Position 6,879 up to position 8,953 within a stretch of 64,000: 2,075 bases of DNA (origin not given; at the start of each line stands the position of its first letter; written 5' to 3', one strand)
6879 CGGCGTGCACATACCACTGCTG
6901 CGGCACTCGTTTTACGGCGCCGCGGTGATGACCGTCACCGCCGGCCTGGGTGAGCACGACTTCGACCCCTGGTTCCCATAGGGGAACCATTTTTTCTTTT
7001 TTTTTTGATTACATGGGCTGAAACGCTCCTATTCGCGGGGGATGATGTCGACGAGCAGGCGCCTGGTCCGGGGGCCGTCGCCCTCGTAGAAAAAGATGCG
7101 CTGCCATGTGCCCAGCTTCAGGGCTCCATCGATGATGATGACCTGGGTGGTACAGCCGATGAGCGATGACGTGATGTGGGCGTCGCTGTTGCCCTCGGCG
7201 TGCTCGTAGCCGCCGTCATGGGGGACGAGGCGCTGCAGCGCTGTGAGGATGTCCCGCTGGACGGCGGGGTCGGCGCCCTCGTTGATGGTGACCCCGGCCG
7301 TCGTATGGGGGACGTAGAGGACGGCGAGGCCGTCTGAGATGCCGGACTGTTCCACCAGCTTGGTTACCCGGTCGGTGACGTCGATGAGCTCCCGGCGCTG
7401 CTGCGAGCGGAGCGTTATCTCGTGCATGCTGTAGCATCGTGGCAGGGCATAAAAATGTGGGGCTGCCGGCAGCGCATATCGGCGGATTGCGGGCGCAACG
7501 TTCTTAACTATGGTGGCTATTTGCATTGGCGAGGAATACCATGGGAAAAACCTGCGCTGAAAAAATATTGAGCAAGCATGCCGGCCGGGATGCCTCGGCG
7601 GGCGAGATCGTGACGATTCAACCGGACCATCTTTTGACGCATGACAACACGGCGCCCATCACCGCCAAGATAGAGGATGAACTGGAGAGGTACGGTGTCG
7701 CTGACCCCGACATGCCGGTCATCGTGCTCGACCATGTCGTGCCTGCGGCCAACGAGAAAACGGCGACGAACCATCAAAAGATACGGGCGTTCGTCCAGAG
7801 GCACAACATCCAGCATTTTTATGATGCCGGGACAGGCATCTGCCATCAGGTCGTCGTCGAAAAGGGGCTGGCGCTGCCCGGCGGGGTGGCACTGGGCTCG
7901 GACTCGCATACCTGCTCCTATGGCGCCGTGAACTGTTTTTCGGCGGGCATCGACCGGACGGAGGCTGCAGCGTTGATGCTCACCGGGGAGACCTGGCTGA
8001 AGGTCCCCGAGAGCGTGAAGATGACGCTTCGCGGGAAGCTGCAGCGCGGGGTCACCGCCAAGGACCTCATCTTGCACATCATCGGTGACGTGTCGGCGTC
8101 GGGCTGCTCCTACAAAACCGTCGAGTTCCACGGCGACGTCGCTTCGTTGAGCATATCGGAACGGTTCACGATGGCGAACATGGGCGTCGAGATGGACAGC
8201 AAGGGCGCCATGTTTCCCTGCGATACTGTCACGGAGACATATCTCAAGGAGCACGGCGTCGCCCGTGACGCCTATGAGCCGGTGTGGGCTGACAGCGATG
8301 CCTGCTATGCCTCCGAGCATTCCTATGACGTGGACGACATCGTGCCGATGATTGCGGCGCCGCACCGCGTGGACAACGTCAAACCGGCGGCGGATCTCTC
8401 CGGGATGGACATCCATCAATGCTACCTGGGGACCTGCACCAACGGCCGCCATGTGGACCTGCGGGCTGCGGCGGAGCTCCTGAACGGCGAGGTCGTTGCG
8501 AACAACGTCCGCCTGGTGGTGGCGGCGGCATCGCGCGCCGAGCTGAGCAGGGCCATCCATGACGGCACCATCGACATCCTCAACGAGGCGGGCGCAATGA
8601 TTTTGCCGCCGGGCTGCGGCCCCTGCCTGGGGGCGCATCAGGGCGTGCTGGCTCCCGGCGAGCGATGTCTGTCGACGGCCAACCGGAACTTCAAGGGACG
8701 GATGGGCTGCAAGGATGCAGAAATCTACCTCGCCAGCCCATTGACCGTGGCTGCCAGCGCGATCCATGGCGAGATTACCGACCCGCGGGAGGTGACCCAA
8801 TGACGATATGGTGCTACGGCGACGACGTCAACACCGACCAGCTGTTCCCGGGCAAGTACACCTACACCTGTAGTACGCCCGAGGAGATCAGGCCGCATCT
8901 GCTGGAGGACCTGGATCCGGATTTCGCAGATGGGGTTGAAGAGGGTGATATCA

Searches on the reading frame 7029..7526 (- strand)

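Call 83: search_protein_families(library=pfam, proteins=[window:7029-7526:-], max_evalue=0.01)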
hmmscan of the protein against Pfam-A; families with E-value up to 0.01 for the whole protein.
window:7029-7526:- (165 aa): 1 family
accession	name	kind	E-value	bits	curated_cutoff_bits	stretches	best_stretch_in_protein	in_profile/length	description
PF01894.22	UPF0047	-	6.5e-41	139.6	27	1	49-160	1-116/117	Uncharacterised protein family UPF0047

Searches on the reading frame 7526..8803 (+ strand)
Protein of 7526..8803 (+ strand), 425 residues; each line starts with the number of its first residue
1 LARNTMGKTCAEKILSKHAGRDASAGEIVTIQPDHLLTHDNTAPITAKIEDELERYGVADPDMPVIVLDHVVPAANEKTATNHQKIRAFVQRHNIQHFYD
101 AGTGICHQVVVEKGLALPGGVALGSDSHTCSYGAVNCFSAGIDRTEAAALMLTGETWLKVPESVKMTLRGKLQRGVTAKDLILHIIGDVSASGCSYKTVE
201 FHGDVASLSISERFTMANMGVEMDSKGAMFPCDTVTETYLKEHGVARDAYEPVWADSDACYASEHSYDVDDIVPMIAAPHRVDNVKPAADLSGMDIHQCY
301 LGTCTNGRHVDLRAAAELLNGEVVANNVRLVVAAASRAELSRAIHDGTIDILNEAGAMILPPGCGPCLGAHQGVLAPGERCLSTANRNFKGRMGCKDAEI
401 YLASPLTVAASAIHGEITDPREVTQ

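Call 83: search_protein_families(library=pfam, proteins=[window:7526-8803:+], max_evalue=0.01)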
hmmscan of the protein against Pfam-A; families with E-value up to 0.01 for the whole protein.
window:7526-8803:+ (425 aa): 1 family
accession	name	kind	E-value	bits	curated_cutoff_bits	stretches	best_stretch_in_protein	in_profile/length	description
PF00330.25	Aconitase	-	1e-93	315.3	28.7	2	12-287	1-302/463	Aconitase family (aconitate hydratase)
